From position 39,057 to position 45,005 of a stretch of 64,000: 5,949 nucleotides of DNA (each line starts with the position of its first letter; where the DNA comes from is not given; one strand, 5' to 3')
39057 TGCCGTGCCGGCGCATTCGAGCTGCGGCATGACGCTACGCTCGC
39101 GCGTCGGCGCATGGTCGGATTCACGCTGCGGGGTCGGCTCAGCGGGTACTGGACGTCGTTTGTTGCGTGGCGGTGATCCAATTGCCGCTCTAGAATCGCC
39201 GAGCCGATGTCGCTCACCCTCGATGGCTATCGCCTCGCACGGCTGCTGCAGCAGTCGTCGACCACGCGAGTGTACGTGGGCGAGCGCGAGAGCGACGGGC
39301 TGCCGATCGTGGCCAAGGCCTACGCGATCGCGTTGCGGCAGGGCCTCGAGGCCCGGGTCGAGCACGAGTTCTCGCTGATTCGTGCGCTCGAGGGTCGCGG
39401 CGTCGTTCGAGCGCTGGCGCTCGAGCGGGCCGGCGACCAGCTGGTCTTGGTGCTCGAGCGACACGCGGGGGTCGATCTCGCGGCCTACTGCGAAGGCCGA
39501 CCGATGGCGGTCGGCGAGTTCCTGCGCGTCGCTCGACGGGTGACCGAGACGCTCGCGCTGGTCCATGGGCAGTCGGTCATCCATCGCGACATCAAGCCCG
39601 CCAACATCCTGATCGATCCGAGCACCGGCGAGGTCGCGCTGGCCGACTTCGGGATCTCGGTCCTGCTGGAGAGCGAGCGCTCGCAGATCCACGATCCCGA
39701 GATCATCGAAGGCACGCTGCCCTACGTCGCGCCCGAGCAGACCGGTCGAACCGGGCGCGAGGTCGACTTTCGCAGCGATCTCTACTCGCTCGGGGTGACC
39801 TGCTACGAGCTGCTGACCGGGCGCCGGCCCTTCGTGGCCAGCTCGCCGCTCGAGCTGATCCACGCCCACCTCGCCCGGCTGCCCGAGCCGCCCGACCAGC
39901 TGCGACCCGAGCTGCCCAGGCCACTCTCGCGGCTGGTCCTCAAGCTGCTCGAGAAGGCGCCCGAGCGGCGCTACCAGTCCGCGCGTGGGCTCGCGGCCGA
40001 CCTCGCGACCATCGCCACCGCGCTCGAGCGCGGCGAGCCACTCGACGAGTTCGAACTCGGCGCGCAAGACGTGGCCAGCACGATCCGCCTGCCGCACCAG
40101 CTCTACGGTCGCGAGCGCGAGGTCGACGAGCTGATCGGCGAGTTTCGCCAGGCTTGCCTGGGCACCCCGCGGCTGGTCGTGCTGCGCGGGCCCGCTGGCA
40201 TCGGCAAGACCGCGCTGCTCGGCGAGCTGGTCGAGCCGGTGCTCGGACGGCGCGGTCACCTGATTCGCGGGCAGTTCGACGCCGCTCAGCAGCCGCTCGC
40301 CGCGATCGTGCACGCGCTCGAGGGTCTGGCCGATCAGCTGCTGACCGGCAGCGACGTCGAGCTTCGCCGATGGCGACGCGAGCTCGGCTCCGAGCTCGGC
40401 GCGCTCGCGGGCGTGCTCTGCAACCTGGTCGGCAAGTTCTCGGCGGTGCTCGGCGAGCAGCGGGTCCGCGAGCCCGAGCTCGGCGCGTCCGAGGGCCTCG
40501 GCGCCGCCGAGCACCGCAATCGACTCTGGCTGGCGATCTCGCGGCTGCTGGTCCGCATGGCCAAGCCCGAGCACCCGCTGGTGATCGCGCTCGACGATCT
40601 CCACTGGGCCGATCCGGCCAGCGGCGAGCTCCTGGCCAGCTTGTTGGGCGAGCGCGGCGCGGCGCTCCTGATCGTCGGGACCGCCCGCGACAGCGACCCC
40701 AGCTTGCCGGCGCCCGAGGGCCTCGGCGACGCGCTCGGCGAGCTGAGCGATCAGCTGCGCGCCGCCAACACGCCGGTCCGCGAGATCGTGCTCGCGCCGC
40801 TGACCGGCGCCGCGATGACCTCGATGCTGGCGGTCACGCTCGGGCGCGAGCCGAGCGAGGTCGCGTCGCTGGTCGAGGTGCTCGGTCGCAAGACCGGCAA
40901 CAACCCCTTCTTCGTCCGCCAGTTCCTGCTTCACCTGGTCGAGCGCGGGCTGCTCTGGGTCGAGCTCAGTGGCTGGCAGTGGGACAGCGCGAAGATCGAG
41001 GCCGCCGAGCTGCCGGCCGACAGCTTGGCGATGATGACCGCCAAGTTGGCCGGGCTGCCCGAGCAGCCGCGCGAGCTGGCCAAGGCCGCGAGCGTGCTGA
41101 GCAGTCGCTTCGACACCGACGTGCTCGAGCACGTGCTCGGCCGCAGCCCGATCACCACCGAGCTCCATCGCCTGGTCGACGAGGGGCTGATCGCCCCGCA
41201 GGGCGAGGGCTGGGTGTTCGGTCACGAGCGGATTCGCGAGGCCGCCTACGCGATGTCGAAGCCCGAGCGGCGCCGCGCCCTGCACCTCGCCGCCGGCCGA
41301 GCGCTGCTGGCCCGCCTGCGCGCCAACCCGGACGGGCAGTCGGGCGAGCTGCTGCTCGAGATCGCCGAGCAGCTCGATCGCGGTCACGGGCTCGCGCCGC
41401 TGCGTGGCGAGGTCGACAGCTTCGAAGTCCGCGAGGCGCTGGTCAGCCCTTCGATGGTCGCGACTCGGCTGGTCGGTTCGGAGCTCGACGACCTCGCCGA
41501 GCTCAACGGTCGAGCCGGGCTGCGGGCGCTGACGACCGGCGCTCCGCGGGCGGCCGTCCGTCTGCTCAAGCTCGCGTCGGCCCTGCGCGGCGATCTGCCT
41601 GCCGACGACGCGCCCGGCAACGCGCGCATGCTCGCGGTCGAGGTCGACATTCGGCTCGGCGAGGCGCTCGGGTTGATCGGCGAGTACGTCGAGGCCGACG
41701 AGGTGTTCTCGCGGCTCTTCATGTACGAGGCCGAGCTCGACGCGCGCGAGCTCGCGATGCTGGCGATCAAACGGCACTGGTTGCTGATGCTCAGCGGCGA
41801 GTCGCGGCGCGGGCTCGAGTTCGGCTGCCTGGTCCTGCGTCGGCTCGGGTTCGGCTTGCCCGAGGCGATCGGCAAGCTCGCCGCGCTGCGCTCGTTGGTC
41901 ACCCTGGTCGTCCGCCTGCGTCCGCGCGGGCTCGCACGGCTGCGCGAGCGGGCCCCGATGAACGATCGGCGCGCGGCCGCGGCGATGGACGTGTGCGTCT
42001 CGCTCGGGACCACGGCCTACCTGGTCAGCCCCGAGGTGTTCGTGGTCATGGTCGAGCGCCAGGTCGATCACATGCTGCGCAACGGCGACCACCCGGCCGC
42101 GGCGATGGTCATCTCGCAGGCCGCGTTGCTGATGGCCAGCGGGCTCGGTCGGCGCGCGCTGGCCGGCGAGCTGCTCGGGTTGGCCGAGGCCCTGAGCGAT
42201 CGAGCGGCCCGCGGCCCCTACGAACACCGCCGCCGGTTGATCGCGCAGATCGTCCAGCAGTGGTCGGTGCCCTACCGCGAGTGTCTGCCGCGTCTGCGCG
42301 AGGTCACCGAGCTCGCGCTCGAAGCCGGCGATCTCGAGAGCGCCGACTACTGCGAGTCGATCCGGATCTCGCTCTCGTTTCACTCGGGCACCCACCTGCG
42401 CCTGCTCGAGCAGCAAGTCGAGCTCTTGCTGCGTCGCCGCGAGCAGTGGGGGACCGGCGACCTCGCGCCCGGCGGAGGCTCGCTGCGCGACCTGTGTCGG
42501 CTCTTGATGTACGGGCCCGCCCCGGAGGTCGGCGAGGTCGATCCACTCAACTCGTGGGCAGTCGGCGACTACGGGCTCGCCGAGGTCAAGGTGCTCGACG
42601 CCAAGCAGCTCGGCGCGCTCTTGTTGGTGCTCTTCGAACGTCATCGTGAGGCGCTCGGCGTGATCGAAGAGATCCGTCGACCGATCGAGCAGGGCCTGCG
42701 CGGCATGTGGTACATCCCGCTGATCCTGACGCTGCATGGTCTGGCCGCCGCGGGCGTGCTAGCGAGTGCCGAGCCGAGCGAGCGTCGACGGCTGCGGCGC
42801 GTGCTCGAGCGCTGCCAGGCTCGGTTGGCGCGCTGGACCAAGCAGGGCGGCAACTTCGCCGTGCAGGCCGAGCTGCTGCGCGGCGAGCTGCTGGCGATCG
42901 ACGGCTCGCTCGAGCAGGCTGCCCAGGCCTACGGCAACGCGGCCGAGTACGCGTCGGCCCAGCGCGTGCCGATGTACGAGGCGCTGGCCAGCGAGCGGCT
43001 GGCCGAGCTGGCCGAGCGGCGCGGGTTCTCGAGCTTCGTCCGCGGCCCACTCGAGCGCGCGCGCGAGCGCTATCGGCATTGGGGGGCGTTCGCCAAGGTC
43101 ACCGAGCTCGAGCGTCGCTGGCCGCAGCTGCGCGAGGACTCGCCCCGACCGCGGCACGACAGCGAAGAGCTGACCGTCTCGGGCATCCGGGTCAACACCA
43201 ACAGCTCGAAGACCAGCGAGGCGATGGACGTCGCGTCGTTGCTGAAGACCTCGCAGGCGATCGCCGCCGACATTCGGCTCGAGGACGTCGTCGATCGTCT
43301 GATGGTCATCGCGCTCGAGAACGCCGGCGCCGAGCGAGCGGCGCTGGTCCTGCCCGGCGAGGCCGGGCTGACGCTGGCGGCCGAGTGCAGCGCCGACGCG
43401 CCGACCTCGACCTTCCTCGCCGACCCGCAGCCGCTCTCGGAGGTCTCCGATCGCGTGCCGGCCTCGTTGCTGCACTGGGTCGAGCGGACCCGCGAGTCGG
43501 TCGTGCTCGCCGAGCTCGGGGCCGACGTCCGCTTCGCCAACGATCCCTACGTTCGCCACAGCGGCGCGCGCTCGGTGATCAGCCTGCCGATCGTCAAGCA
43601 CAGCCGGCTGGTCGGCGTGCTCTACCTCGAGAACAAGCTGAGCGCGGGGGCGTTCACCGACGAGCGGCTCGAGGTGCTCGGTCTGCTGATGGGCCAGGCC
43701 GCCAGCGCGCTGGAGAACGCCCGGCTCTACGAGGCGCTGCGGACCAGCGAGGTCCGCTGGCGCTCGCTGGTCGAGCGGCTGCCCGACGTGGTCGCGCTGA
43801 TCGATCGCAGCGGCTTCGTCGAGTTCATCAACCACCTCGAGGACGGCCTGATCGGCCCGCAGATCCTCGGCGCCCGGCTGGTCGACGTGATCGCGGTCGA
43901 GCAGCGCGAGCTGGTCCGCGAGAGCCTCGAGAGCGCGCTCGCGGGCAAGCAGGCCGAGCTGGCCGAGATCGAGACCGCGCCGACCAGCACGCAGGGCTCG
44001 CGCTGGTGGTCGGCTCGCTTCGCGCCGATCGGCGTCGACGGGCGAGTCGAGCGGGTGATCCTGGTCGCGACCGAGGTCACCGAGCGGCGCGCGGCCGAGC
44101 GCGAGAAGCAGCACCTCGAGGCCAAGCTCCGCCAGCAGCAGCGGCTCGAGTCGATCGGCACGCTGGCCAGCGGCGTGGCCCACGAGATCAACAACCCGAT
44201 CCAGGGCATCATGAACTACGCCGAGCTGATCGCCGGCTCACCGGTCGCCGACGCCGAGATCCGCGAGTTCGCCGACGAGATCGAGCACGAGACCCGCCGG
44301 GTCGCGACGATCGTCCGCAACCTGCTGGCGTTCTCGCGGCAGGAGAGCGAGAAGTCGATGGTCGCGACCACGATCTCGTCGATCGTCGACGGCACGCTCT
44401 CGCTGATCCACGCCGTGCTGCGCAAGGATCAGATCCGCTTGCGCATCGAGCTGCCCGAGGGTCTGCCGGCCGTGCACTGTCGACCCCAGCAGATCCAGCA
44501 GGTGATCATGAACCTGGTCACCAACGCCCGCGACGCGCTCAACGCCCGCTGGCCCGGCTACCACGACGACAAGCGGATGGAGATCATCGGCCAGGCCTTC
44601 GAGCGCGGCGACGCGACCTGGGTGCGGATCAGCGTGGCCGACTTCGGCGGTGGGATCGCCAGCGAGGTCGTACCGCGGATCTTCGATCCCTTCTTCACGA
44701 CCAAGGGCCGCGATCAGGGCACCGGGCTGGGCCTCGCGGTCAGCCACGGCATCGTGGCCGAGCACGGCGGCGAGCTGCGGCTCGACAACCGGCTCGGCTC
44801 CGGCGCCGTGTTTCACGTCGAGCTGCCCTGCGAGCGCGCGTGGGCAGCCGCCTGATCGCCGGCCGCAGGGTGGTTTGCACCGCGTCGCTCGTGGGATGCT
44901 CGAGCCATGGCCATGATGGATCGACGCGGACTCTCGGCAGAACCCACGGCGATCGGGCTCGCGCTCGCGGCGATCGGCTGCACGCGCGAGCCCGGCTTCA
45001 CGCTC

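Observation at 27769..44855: Tandem triplication of an ~1870-aa Ser/Thr kinase - STAND ATPase - TPR - GAF - PAS - histidine kinase hybrid sensor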

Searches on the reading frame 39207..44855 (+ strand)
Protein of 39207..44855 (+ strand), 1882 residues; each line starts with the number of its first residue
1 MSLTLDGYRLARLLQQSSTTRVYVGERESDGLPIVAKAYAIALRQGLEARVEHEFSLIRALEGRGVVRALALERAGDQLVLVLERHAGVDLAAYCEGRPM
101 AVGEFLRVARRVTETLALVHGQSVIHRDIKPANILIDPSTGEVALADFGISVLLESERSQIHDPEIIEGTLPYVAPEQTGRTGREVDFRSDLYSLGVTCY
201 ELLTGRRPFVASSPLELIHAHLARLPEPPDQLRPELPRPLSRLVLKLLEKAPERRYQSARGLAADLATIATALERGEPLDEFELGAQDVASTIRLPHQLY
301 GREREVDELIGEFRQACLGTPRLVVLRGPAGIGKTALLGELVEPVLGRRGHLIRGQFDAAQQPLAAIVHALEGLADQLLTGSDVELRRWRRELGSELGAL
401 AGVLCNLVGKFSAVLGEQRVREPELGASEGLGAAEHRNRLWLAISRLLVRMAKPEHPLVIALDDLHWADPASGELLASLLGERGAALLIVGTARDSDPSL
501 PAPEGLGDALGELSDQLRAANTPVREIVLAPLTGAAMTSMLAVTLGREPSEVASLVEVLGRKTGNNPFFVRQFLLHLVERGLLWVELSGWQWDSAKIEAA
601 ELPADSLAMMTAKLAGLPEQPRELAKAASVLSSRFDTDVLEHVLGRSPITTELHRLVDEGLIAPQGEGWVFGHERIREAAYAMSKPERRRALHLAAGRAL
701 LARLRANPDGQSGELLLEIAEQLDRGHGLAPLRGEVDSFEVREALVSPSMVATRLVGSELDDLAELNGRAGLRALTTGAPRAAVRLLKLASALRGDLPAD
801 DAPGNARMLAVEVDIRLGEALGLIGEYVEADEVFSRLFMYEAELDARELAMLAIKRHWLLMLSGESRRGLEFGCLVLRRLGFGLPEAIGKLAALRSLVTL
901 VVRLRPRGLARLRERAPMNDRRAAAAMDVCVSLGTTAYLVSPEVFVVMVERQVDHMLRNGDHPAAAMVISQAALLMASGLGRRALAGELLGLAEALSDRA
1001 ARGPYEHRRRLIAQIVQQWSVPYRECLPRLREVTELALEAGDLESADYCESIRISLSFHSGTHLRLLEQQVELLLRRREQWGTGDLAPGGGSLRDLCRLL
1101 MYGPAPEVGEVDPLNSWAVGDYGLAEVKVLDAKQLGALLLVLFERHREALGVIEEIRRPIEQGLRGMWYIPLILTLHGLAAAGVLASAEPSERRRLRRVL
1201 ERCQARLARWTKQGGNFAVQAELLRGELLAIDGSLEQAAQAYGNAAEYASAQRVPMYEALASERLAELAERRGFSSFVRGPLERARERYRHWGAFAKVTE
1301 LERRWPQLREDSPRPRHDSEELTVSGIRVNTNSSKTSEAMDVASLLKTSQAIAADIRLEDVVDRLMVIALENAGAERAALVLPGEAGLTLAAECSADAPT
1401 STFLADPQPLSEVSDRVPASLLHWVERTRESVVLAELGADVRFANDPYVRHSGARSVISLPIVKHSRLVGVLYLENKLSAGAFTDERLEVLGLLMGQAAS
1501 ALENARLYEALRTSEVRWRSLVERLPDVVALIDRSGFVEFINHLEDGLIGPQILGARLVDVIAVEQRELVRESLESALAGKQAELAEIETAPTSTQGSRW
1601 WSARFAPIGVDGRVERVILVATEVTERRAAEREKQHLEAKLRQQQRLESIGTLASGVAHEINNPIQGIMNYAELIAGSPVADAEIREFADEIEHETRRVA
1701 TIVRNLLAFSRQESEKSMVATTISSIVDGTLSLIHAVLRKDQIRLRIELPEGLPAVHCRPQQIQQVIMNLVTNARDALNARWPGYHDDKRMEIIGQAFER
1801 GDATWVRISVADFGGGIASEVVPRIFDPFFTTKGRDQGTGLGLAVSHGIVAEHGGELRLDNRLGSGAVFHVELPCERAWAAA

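Call 6: search_protein_families(library=pfam, proteins=[window:39207-44855:+], max_evalue=0.01)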
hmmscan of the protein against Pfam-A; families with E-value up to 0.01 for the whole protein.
window:39207-44855:+ (1882 aa): 10 families
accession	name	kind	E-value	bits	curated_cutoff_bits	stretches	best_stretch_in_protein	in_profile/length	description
PF00069.31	Pkinase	-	8.4e-34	117.6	31.7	1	18-258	11-254/263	Protein kinase domain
PF13191.12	AAA_16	-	2.6e-33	116.3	32.6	1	298-488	1-165/167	AAA ATPase domain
PF02518.31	HATPase_c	-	2.6e-20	73.4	26.4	1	1760-1876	3-110/111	Histidine kinase-, DNA gyrase B-, and HSP90-like ATPase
PF07714.23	PK_Tyr_Ser-Thr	-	8e-20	71.7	23.1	1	12-255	5-248/258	Protein tyrosine and serine/threonine kinase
PF01590.32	GAF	-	1.5e-15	58.4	22.4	1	1358-1502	2-133/133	GAF domain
PF00512.31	HisKA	-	6.4e-13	49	26.9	1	1651-1715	3-66/66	His Kinase A (phospho-acceptor) domain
PF13185.12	GAF_2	-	2.4e-11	44.4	28.6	1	1358-1503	4-136/136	GAF domain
PF08448.16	PAS_4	-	5e-11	43.2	23.1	1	1522-1629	1-110/110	PAS fold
PF13492.12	GAF_3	-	2.5e-06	28.4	27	1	1358-1504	2-129/129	GAF domain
PF13401.12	AAA_22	-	0.0098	16.6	27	0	320-493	4-124/130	AAA domain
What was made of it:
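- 39207..44855 (+): P3, 1882 aa, same architecture. Pfam call 6: Pkinase 18-258 (39258-39980), AAA_16 298-488 (40098-40670), GAF 1358-1502 (43278-43712), PAS_4 1522-1629 (43770-44093), HisKA 1651-1715 (44157-44351), HATPase_c 1760-1876 (44484-44834).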

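Call 7: search_protein_families(library=ncbifam, proteins=[window:39207-44855:+], max_evalue=0.01)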
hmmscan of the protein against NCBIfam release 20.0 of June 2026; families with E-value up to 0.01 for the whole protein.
window:39207-44855:+ (1882 aa): 89 families (the best 25 are shown)
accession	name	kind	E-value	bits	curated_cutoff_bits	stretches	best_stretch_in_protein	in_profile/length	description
NF047466.1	hybrid_RR_LvrB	exception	1.4e-66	225.2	500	1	1614-1874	116-375/377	hybrid histidine kinase/response regulator LvrB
NF010411.0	PRK13837.1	equivalog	2.3e-58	197.9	647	1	1623-1877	423-677/828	two-component system VirA-like sensor kinase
NF008468.0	PRK11360.1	equivalog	1.6e-57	195.2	646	1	1495-1877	249-610/616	two-component system sensor histidine kinase AtoS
NF033483.0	PknB_PASTA_kin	equivalog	2e-49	169.1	450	1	49-274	52-273/563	Stk1 family PASTA domain-containing Ser/Thr kinase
NF046020.1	HisKinCckABruc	equivalog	2.2e-49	168.1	1000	1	1509-1874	339-706/868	cell cycle histidine kinase CckA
NF007688.0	PRK10364.1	equivalog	2.2e-47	161.9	479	1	1627-1876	217-452/460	two-component system sensor histidine kinase ZraS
NF046026.1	HisKinCckACaul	equivalog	2.5e-46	158.1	1000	1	1633-1878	285-535/678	cell cycle histidine kinase CckA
TIGR03903.1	TOMM_kin_cyc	equivalog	8.6e-46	156.3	705.75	2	298-715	482-877/1267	TOMM system kinase/cyclase fusion protein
NF052574.1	HisKinEspCMyxo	equivalog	2.4e-43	148.4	1200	1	1566-1879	340-641/785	serine histidine kinase EspC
NF038348.1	T2SS_HK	subfamily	3.2e-40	138.1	450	2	1684-1875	396-573/574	histidine kinase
NF052573.1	HisKinEspAMyxo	equivalog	7.2e-40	136.7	1400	1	1515-1874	252-610/755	serine histidine kinase EspA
NF010076.0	PRK13557.1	subfamily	1.5e-39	135.9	631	1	1594-1877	112-396/540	histidine kinase famiy protein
NF041777.1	sens_FixL_Rhizob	equivalog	7.8e-37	127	850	1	1623-1875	235-481/485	sensor protein FixL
NF046044.1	PnpS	equivalog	1.6e-36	126.2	400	1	1506-1874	45-390/390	two-component system histidine kinase PnpS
NF047741.1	antiphage_MADS6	equivalog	1.2e-34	119.9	460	1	38-273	223-464/612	methylation-associated defense system protein kinase MAD6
NF053867.1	SprKinKinDBac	equivalog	4.6e-29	101.2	775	1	1630-1876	271-498/500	sporulation kinase KinD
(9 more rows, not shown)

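Call 48: search_protein_families(library=padloc, proteins=[window:39207-44855:+], max_evalue=0.001)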
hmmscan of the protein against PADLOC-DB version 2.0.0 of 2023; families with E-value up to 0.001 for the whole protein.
window:39207-44855:+ (1882 aa): 32 families (the best 25 are shown)
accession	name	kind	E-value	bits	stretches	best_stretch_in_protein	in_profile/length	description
PDLC04042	PD-T4-6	-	1.4e-55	187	1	4-276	7-279/292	-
PDLC04053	PD-T4-6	-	1.1e-47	161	1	7-277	10-279/311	-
PDLC04061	PD-T4-6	-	4.3e-46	156.5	1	98-273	115-287/510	-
PDLC04054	PD-T4-6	-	4.6e-45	152.5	1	5-278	9-282/347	-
PDLC04138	mad6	-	5e-43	145.9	1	5-271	50-315/659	mads_6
PDLC04060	PD-T4-6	-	1.2e-40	137.8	1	49-270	53-270/486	-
PDLC04052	PD-T4-6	-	1.5e-40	137.9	1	74-269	83-276/496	-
PDLC04040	PD-T4-6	-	2.8e-38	130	1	89-271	88-267/547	-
PDLC04047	PD-T4-6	-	2.8e-37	126.5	1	45-272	52-275/327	-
PDLC04039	PD-T4-6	-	6.6e-36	122.3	1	4-267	12-273/458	-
PDLC04057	PD-T4-6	-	8.6e-35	118.6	1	74-272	78-273/443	-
PDLC04041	PD-T4-6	-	2e-34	117.6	1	8-268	30-292/443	-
PDLC03920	MkoA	-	2.7e-34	116.7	1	7-275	9-283/1112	-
PDLC04048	PD-T4-6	-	9.3e-34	115.3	1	49-283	56-286/354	-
PDLC04043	PD-T4-6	-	2e-33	114.2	1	100-271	112-279/452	-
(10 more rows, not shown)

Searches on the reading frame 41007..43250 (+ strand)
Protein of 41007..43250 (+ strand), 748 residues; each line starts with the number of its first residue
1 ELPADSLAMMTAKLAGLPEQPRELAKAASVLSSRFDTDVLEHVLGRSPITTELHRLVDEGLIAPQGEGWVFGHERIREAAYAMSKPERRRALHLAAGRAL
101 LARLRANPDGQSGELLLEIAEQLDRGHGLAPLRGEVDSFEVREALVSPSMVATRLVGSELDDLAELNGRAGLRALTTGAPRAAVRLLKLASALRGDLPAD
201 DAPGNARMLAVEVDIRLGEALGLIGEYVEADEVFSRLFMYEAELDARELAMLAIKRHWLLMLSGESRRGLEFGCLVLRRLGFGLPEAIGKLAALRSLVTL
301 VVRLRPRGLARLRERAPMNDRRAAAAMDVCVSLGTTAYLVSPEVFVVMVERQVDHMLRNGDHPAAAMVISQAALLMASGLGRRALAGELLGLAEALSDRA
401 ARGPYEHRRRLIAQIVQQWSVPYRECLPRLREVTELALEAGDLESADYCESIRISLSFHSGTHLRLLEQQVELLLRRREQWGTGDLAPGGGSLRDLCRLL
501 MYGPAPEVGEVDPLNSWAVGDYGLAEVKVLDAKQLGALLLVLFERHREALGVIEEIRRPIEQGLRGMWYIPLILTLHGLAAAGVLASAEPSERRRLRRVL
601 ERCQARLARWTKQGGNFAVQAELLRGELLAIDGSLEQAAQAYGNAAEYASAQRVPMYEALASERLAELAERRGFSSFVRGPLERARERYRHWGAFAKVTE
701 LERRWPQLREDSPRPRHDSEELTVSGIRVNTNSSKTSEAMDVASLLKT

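Call 75: search_protein_families(library=pfam, proteins=[window:41007-43250:+], max_evalue=10)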
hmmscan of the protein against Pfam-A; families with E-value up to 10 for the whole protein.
window:41007-43250:+ (748 aa): 1 family
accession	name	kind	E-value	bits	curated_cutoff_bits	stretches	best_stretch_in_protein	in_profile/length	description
PF09976.15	TPR_21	-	0.05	13.8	25.5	1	612-653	139-180/193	Tetratricopeptide repeat-like domain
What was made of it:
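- On TPR repeat proteins: The best is TPR_21, E 0.05 (call 75).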
